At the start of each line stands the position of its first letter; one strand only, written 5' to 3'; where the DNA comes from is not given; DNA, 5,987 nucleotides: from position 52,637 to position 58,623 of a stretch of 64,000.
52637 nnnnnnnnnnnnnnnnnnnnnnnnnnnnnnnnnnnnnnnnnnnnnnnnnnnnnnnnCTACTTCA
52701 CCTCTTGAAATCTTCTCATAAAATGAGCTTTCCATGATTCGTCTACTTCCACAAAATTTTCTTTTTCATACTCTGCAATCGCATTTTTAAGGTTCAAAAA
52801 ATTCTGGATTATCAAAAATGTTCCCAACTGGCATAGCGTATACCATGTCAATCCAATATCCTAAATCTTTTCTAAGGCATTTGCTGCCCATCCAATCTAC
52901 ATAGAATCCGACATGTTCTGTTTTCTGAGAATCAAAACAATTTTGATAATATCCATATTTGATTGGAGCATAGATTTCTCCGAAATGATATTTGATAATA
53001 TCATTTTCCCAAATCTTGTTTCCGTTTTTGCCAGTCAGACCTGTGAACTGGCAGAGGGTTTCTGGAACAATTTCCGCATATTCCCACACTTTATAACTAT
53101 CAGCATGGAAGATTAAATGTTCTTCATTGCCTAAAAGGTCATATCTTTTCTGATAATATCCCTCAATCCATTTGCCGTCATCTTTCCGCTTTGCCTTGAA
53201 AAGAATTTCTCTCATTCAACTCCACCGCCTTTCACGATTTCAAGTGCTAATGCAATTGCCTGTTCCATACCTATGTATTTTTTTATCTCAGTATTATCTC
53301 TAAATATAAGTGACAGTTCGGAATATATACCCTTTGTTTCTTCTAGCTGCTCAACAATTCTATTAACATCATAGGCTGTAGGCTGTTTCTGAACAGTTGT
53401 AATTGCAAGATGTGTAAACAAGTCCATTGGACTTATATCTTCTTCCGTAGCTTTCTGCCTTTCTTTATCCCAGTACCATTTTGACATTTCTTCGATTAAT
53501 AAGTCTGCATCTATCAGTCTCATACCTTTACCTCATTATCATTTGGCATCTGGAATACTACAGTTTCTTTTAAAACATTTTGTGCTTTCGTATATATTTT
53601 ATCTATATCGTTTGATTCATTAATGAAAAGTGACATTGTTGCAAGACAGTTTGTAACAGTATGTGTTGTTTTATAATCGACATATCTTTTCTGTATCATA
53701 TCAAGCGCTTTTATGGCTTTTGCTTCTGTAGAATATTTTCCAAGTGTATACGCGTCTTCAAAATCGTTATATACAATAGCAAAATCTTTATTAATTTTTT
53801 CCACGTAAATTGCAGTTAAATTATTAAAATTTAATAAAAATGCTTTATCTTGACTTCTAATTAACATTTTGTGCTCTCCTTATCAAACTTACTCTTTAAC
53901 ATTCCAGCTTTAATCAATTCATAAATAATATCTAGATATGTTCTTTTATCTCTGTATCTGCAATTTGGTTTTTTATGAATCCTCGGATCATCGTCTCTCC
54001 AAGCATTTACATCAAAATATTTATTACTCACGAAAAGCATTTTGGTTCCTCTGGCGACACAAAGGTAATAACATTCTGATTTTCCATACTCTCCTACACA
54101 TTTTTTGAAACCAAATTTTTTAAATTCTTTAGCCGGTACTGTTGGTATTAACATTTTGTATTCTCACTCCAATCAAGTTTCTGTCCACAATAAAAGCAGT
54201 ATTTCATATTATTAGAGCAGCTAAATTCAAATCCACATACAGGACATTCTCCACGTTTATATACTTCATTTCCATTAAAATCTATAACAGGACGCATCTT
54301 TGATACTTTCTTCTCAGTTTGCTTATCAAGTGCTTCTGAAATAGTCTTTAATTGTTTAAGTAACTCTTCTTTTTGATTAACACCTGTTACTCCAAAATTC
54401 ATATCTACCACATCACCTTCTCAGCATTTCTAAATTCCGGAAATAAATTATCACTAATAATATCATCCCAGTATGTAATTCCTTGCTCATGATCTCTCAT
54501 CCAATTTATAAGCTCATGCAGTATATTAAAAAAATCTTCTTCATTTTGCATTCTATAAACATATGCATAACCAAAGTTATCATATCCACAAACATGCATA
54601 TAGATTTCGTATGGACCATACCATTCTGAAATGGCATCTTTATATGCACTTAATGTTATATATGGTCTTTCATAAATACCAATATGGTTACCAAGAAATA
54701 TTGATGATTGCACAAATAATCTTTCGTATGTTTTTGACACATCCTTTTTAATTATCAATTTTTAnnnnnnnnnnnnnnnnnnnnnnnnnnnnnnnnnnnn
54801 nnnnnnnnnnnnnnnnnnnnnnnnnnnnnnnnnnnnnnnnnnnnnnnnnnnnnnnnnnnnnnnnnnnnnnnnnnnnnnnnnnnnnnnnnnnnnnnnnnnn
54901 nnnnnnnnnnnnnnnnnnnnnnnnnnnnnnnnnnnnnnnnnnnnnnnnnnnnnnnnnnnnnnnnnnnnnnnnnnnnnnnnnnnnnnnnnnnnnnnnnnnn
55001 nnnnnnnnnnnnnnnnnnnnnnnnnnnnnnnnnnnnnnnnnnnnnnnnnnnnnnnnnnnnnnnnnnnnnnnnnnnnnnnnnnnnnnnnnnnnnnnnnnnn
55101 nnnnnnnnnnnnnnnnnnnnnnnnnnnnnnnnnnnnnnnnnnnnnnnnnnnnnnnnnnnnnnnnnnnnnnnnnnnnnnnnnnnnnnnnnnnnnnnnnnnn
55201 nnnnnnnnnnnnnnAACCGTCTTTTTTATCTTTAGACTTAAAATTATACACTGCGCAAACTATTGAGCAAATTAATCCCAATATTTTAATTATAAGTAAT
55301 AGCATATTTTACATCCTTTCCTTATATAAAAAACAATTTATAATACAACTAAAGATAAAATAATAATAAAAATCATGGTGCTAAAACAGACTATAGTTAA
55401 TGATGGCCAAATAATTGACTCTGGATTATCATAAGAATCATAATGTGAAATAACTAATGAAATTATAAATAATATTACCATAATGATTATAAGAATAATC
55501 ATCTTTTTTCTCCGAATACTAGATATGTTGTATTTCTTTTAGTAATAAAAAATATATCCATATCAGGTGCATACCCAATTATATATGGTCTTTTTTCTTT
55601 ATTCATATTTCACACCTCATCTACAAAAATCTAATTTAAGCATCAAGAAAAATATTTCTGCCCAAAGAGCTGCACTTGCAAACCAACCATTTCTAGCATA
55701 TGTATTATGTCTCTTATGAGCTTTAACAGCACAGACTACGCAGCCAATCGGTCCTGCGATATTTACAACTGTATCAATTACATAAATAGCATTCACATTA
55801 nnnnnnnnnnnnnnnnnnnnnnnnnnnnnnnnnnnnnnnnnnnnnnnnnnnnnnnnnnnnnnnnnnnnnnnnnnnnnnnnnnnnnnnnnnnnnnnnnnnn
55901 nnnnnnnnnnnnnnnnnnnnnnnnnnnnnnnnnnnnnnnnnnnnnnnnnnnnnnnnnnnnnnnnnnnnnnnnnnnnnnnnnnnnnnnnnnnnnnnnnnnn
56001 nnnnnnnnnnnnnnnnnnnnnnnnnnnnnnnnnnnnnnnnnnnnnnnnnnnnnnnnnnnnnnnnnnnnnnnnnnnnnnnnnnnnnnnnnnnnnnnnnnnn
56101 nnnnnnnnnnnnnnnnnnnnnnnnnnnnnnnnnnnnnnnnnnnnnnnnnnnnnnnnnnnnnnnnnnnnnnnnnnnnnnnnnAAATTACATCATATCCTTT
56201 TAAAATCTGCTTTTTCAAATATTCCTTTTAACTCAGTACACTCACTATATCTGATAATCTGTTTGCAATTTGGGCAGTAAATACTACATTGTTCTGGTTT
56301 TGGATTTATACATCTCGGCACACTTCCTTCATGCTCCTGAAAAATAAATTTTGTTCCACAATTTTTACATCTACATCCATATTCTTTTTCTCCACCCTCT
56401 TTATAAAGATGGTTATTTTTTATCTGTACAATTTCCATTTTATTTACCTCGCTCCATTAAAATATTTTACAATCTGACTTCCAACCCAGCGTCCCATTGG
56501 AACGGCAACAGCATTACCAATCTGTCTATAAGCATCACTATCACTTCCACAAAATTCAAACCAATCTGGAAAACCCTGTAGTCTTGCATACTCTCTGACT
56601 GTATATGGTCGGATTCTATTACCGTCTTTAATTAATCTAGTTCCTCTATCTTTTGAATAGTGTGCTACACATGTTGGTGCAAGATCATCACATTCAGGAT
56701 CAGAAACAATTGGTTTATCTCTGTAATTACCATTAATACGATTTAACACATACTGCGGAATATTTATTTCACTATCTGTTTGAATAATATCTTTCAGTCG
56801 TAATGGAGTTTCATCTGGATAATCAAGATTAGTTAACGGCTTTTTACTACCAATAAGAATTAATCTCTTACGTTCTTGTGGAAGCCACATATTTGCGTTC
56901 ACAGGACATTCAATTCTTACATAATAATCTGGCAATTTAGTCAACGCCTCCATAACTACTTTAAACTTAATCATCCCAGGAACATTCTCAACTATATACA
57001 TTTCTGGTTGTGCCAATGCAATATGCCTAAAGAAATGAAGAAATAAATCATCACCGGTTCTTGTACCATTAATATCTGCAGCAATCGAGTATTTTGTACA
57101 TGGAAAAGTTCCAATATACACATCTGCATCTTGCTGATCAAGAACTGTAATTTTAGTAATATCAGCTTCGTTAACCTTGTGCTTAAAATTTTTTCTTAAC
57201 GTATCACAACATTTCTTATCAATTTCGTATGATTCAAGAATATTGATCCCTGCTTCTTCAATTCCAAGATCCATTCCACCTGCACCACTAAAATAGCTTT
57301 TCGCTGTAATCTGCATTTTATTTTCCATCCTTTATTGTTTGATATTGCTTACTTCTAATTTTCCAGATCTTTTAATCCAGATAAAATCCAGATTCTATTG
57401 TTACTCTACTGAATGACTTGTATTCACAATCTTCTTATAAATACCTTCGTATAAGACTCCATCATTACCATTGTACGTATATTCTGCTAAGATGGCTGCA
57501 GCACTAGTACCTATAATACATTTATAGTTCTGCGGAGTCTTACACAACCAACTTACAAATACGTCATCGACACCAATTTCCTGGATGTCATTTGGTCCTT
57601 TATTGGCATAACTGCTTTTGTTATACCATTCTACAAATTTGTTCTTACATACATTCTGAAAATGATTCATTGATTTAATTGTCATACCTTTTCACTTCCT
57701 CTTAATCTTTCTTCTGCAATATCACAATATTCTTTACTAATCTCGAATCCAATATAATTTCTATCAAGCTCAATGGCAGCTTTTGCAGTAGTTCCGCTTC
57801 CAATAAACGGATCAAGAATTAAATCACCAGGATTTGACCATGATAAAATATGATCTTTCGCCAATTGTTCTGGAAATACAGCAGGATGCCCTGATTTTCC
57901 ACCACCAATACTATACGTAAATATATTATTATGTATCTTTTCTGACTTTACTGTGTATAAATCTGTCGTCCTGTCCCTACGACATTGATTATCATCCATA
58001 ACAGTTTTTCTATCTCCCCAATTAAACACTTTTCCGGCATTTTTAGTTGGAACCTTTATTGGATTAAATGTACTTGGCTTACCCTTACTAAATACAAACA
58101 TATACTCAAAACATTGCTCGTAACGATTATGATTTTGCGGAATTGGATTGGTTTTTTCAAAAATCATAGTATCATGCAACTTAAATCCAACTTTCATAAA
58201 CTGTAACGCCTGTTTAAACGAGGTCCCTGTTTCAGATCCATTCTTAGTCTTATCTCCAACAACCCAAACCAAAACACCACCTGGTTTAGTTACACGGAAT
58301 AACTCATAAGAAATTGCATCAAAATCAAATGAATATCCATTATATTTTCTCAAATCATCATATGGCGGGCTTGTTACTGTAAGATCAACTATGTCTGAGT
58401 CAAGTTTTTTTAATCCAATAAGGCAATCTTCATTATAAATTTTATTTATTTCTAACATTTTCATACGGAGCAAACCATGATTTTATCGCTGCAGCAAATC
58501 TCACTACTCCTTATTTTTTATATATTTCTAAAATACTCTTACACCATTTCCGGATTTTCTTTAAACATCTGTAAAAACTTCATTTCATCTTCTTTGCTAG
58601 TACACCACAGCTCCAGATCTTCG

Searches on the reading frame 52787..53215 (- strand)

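Call 92: search_protein_families(library=phrogs, proteins=[window:52787-53215:-], max_evalue=0.00001)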
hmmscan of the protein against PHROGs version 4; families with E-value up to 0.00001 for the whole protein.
window:52787-53215:- (142 aa): 2 families
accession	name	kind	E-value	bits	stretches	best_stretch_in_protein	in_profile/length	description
phrog_8684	-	unknown function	4.9e-21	76.4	1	1-141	2-161/164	-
phrog_98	-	unknown function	1.4e-18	68.1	1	1-139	25-149/208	-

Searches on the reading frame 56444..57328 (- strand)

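Call 38: search_protein_families(library=phrogs, proteins=[window:56444-57328:-], max_evalue=0.00001)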
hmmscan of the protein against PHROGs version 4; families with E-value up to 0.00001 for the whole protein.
window:56444-57328:- (294 aa): 9 families
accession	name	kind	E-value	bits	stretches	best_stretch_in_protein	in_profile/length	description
phrog_116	-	other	3.6e-71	241.5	1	2-293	203-496/779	DNA methyltransferase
phrog_363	-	other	7.1e-30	105.3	1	2-163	49-216/327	DNA methyltransferase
phrog_16528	-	other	5.7e-11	43.4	1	225-288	156-219/236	DNA methyltransferase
phrog_16427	-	other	5.8e-10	40.2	1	231-290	108-172/235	DNA methyltransferase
phrog_36001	-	unknown function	7.2e-10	38.7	1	88-171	483-572/715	-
phrog_26324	-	other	1e-08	36.5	1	225-290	133-207/210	DNA methyltransferase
phrog_31585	-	unknown function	2.6e-08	34.5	1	232-291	3-66/69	-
phrog_5999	-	other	4.8e-07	30.8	1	11-86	7-87/109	DNA methyltransferase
phrog_17284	-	unknown function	5.1e-06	27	0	220-287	140-211/245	-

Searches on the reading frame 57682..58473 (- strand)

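Call 38: search_protein_families(library=phrogs, proteins=[window:57682-58473:-], max_evalue=0.00001)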
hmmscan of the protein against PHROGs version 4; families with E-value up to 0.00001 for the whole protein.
window:57682-58473:- (263 aa): 12 families
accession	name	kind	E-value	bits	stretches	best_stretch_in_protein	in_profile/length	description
phrog_67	-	other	3.7e-65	222.3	1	4-258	118-344/743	DNA methyltransferase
phrog_498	-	other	1.3e-24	87.7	1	24-258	218-421/633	DNA methyltransferase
phrog_3008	-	other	1e-17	65.2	1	193-258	147-212/244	DNA methyltransferase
phrog_18293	-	other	6.3e-14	53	1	168-258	18-108/119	methyltransferase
phrog_23148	-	unknown function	1.6e-12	48.7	1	191-259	80-148/165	-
phrog_8769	-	other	3e-12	47.2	1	214-258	10-54/71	methyltransferase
phrog_6025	-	other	2.1e-11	44.8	1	10-117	12-120/192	DNA methyltransferase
phrog_6952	-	other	2.4e-10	41.6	1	195-249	113-167/181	DNA methyltransferase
phrog_12517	-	unknown function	1.1e-09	38.9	0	198-257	88-147/316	-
phrog_18146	-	other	2.8e-07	30.8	0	197-246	50-100/452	DNA methyltransferase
phrog_16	-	DNA, RNA and nucleotide metabolism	3.6e-06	26.5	1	208-253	860-905/986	DNA helicase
phrog_23085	-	unknown function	5.8e-06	27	0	194-256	42-104/138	-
